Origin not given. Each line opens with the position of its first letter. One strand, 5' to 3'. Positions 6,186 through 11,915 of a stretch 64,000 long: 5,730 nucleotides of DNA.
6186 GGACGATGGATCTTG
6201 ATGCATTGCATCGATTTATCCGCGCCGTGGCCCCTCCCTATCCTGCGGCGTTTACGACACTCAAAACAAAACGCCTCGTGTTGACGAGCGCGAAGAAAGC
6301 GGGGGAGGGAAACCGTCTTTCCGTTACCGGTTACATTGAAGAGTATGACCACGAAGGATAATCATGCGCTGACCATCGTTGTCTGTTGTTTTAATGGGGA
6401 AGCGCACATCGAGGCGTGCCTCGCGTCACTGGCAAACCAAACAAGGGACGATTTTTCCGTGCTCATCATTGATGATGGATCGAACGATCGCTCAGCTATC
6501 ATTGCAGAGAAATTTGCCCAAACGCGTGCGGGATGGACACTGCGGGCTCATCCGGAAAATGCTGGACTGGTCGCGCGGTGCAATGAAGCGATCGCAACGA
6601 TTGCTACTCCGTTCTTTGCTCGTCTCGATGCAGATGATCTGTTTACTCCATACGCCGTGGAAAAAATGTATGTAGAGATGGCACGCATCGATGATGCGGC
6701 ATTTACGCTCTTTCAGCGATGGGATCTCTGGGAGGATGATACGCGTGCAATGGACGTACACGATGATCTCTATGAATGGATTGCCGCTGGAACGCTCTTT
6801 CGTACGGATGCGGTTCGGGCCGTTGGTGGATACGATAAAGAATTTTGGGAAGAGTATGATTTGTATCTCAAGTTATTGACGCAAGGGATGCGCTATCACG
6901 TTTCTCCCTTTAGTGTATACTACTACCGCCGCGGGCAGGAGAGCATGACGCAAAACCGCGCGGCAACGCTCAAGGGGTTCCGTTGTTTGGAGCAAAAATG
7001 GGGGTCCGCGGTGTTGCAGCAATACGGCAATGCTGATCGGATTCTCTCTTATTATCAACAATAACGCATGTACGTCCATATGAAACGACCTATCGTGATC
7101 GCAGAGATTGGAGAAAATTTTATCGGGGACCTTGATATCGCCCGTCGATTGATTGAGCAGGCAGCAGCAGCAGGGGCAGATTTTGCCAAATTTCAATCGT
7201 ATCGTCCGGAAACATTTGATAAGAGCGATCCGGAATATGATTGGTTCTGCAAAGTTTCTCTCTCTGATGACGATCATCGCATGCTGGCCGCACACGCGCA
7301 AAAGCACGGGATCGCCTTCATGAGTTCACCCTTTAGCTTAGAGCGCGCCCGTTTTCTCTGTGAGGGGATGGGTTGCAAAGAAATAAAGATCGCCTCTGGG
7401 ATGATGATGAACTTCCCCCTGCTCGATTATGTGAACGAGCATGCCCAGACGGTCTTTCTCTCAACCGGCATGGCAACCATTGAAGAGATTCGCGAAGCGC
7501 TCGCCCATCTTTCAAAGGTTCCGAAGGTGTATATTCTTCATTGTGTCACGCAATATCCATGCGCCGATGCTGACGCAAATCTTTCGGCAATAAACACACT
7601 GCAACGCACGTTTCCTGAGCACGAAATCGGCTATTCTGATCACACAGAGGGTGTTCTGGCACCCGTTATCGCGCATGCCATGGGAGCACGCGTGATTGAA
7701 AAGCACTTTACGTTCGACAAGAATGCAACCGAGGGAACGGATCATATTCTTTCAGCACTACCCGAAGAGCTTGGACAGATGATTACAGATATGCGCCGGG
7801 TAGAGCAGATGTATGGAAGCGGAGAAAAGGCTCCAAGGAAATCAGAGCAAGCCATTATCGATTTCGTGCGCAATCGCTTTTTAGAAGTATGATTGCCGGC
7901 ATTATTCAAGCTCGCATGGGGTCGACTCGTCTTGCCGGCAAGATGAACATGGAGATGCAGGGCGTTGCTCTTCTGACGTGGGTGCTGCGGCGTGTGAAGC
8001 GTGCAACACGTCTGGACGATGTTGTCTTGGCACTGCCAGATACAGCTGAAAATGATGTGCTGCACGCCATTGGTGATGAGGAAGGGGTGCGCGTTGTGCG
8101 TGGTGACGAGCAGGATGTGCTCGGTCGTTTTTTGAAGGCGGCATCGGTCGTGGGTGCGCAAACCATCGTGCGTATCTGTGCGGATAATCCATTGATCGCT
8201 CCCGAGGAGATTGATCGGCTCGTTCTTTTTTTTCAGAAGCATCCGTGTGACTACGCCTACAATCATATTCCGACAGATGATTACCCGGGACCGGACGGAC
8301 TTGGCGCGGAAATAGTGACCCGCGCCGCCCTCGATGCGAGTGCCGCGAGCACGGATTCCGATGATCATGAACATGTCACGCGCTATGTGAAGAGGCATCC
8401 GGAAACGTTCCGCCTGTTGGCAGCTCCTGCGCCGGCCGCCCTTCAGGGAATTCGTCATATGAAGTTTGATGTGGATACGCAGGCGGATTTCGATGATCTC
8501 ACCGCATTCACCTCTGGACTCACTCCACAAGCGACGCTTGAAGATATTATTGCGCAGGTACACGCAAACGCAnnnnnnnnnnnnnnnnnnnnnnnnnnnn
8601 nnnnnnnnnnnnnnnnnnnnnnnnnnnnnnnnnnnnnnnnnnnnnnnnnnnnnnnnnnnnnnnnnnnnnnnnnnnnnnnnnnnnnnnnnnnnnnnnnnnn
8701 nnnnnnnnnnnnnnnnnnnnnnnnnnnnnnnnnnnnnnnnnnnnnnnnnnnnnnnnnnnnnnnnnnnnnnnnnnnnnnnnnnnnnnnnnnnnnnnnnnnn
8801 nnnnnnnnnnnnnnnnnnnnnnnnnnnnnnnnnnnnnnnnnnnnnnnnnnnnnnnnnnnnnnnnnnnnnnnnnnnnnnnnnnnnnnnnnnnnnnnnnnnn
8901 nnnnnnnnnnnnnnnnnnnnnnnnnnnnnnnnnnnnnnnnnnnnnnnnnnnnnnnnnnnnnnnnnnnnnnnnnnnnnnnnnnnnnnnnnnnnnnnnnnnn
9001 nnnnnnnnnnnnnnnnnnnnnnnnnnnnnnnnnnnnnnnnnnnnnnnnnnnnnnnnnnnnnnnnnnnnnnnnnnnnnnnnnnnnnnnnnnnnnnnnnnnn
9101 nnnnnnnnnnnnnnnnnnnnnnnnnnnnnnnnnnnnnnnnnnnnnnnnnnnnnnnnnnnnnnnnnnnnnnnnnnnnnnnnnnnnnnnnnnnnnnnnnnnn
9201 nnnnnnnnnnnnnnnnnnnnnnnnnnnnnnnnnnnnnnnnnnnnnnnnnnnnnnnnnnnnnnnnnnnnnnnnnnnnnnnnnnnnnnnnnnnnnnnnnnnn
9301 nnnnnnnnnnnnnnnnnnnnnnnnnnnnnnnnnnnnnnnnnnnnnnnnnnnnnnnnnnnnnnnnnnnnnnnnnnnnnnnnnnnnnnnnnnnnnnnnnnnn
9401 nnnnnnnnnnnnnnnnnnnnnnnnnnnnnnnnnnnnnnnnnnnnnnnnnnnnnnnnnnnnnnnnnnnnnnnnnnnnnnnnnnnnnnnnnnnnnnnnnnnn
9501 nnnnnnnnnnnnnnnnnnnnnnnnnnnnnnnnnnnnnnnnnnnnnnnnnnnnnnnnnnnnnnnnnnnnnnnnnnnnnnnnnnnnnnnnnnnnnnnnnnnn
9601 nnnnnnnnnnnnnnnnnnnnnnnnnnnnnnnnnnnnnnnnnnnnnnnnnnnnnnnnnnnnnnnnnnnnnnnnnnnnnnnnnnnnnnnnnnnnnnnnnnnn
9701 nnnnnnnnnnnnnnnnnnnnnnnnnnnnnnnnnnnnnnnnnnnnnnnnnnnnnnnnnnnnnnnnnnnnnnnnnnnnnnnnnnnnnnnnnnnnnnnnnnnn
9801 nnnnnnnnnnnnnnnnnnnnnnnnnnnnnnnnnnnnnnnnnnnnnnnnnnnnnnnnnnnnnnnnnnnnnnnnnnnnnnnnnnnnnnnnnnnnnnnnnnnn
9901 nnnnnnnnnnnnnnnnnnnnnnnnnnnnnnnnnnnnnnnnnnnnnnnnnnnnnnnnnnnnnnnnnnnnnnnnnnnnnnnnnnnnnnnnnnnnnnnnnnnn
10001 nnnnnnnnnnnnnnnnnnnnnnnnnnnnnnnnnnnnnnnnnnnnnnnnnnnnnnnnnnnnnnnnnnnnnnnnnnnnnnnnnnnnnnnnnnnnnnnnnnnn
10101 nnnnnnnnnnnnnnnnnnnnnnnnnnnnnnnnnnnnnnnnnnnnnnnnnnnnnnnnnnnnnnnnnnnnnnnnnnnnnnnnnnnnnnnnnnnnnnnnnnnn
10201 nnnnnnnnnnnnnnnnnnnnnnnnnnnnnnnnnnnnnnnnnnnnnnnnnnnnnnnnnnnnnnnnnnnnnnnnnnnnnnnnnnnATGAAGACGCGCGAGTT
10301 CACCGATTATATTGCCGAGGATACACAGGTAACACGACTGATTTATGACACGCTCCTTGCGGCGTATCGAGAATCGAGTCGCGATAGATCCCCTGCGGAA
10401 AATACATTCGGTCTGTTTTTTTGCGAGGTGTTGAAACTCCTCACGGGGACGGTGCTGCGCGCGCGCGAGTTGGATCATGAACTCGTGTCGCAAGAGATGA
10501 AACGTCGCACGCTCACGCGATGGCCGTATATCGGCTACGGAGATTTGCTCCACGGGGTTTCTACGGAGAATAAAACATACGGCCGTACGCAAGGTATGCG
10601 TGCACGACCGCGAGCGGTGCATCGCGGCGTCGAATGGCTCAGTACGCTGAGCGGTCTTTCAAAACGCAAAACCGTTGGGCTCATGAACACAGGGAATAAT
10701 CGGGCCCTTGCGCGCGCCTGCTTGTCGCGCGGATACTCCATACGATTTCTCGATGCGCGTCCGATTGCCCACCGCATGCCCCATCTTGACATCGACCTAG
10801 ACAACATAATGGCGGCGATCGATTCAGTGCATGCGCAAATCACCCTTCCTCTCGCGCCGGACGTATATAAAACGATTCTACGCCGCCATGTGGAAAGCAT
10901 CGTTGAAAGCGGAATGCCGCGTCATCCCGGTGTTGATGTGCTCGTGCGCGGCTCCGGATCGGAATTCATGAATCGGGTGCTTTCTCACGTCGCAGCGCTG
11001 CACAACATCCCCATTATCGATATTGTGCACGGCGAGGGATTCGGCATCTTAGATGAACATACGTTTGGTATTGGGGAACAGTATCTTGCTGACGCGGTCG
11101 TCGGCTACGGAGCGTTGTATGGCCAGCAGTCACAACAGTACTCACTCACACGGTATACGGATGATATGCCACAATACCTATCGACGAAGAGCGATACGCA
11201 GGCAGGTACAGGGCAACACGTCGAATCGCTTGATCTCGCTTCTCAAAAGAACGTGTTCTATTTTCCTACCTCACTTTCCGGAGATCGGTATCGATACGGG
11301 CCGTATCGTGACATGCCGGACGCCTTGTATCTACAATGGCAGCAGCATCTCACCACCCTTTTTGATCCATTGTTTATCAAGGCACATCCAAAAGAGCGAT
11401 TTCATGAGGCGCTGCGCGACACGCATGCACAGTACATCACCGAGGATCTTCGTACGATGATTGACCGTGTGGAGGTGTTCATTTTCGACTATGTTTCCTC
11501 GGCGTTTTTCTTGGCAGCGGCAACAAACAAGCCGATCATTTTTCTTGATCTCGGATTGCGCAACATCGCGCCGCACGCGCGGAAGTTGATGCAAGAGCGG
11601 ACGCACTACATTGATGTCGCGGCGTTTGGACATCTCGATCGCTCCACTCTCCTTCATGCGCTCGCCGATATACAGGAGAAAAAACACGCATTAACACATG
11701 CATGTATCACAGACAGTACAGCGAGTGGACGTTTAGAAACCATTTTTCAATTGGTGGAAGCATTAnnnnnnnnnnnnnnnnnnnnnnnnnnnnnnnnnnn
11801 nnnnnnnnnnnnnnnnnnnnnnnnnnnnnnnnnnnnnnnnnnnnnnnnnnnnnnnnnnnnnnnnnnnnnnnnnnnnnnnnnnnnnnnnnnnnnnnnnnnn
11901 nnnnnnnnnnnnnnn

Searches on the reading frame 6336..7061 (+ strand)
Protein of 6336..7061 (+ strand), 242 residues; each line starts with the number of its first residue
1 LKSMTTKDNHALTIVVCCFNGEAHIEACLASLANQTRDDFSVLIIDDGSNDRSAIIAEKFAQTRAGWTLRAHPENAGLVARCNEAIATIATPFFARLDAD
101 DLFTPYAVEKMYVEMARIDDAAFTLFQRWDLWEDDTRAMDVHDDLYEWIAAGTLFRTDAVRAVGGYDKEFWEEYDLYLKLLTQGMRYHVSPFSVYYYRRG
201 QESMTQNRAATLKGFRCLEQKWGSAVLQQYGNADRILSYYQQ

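Call 3: search_protein_families(library=pfam, proteins=[window:6336-7061:+], max_evalue=0.001)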
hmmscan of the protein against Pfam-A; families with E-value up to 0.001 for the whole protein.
window:6336-7061:+ (242 aa): 3 families
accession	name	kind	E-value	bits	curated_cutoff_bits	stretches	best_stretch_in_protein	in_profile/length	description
PF00535.33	Glycos_transf_2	-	9.2e-25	87.9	23.3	1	13-125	1-113/168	Glycosyl transferase family 2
PF10111.15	Glyco_tranf_2_2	-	2.5e-09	37.5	27.3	1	13-217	1-230/276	Glycosyltransferase like family 2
PF13641.12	Glyco_tranf_2_3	-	8.1e-08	33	27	1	11-140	2-133/230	Glycosyltransferase like family 2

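Call 4: search_protein_families(library=ncbifam, proteins=[window:6336-7061:+], max_evalue=0.001)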
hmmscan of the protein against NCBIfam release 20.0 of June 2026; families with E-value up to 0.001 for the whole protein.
window:6336-7061:+ (242 aa): 13 families
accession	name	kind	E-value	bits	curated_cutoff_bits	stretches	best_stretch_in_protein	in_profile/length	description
NF007482.0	PRK10073.1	equivalog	2.7e-17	62.8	423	1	8-120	4-114/334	glycosyltransferase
TIGR03937.1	PgaC_IcaA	equivalog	1.8e-13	50.3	422.3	1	3-116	38-151/407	poly-beta-1,6-N-acetyl-D-glucosamine synthase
NF047683.1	TeichurnBiosyTuaG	equivalog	5.1e-13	49.2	400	1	8-139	4-133/252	teichuronic acid biosynthesis protein TuaG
TIGR03965.1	mycofact_glyco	equivalog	1.4e-11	43.9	280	1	4-111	68-175/467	mycofactocin biosynthesis glycosyltransferase MftF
NF041875.1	EPS_EpsD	equivalog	1.2e-09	38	370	1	12-101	1-90/325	exopolysaccharide biosynthesis glycosyltransferase EpsD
NF053739.1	GlytfEpsEBac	equivalog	1.9e-09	36.9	450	1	13-111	4-103/265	glycosyltransferase EpsE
TIGR04242.1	nodulat_NodC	equivalog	3.8e-08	32.7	550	1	8-116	46-157/395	chitooligosaccharide synthase NodC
NF038302.1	EPS_HpsE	equivalog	1.3e-07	30.9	300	1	12-111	3-107/307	hormogonium polysaccharide biosynthesis glycosyltransferase HpsE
TIGR04283.1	glyco_like_mftF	equivalog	1.2e-06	28.3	182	1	12-62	1-51/221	TIGR04283 family arsenosugar biosynthesis glycosyltransferase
NF041394.1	GtaseAglG_Halo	equivalog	1.7e-06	27.6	440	1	13-111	4-103/304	glucosyl-dolichyl phosphate glucuronosyltransferase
TIGR03111.1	glyc2_xrt_Gpos1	hypoth_equivalog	2.1e-06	26.8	363.95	1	8-115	47-156/439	TIGR03111 family XrtG-associated glycosyltransferase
NF050050.1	ProtGlycPglI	equivalog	4.7e-05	22.9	500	1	11-111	3-104/306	GalNAc(5)-diNAcBac-PP-undecaprenol beta-1,3-glucosyltransferase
TIGR03469.1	HpnB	hypoth_equivalog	0.00019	20.6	379.25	1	11-63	45-98/386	hopene-associated glycosyltransferase HpnB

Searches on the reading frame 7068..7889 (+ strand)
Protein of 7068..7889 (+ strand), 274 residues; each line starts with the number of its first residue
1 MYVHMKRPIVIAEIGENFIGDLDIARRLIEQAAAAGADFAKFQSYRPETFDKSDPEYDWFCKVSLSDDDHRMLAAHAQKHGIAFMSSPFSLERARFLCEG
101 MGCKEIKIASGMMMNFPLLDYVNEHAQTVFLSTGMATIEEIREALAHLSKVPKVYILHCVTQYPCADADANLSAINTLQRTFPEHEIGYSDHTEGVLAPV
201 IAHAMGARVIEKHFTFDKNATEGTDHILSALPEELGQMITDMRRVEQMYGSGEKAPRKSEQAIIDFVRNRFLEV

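Call 3: search_protein_families(library=pfam, proteins=[window:7068-7889:+], max_evalue=0.001)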
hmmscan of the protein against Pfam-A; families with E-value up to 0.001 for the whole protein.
window:7068-7889:+ (274 aa): 1 family
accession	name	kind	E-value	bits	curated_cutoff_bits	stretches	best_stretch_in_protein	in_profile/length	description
PF03102.20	NeuB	-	3.7e-71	239.8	22.1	1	28-254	1-241/241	NeuB family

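Call 4: search_protein_families(library=ncbifam, proteins=[window:7068-7889:+], max_evalue=0.001)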
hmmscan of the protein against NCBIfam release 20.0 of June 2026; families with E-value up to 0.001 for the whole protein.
window:7068-7889:+ (274 aa): 2 families
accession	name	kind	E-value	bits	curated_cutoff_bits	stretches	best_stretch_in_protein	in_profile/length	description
TIGR03569.1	NeuB_NnaB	equivalog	9.7e-79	264.8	399.65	1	9-270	2-279/329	N-acetylneuraminate synthase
TIGR03586.1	PseI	equivalog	3.2e-54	184.3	340.25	1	8-269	2-277/327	pseudaminic acid synthase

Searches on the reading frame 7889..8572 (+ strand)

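Call 3: search_protein_families(library=pfam, proteins=[window:7889-8572:+], max_evalue=0.001)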
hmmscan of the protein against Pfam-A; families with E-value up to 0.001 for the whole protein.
window:7889-8572:+ (228 aa): 3 families
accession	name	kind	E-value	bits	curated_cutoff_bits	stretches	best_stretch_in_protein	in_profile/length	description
PF02348.25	CTP_transf_3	-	8.5e-22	78.5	22.6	1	3-175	1-170/217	Cytidylyltransferase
PF12804.13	NTP_transf_3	-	7.7e-08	33.1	27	1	9-125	11-121/160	MobA-like NTP transferase domain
PF01983.22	CofC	-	0.00073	19.2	22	0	27-112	28-110/217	Guanylyl transferase CofC like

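Call 4: search_protein_families(library=ncbifam, proteins=[window:7889-8572:+], max_evalue=0.001)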
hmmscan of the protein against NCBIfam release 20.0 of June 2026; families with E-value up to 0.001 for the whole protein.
window:7889-8572:+ (228 aa): 6 families
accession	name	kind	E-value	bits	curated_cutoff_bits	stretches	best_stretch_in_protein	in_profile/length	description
NF003952.0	PRK05450.1-5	subfamily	5.3e-16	58.5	193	1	2-120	3-121/250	3-deoxy-manno-octulosonate cytidylyltransferase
NF009905.0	PRK13368.1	subfamily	3.6e-14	52.7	255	1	3-119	4-118/243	3-deoxy-manno-octulosonate cytidylyltransferase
NF003948.0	PRK05450.1-1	equivalog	1.8e-10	40.5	281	1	5-123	9-128/248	3-deoxy-manno-octulosonate cytidylyltransferase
NF003950.0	PRK05450.1-3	subfamily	2.7e-09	36.7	234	1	3-119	4-121/248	3-deoxy-manno-octulosonate cytidylyltransferase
TIGR00466.1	kdsB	equivalog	2.1e-05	24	155.2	1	5-111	6-112/241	3-deoxy-manno-octulosonate cytidylyltransferase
TIGR03310.1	matur_MocA_YgfJ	equivalog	0.00022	21.2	186.45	1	7-119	10-119/188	molybdenum cofactor cytidylyltransferase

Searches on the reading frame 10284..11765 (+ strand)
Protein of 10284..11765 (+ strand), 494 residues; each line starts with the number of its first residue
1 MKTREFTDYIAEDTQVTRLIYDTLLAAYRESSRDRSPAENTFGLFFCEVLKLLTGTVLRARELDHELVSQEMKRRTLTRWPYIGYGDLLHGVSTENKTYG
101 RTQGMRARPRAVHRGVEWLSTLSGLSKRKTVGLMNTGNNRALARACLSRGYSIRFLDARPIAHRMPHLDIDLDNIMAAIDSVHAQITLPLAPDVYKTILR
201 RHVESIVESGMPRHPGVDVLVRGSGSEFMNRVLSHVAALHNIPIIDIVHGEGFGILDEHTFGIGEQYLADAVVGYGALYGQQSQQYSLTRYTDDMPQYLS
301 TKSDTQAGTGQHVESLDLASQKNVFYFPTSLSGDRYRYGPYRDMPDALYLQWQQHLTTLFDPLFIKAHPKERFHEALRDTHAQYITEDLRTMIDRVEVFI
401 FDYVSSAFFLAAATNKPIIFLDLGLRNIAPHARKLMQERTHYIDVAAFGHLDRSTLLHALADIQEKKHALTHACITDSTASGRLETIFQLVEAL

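Call 3: search_protein_families(library=pfam, proteins=[window:10284-11765:+], max_evalue=0.001)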
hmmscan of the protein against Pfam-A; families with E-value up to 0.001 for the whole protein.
window:10284-11765:+ (494 aa): 0 families

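Call 48: search_protein_families(library=pfam, proteins=[window:10284-11765:+], max_evalue=5)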
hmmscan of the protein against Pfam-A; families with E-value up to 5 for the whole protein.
window:10284-11765:+ (494 aa): 0 families

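Call 49: search_solved_structures(query=window:10284-11765:+, max_evalue=1)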
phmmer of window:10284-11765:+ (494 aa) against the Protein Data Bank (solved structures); distinct sequences matched with E-value up to 1: 1.
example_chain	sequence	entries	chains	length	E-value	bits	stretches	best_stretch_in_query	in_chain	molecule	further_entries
30ks_A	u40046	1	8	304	0.2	13.7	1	206-294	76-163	Malate dehydrogenase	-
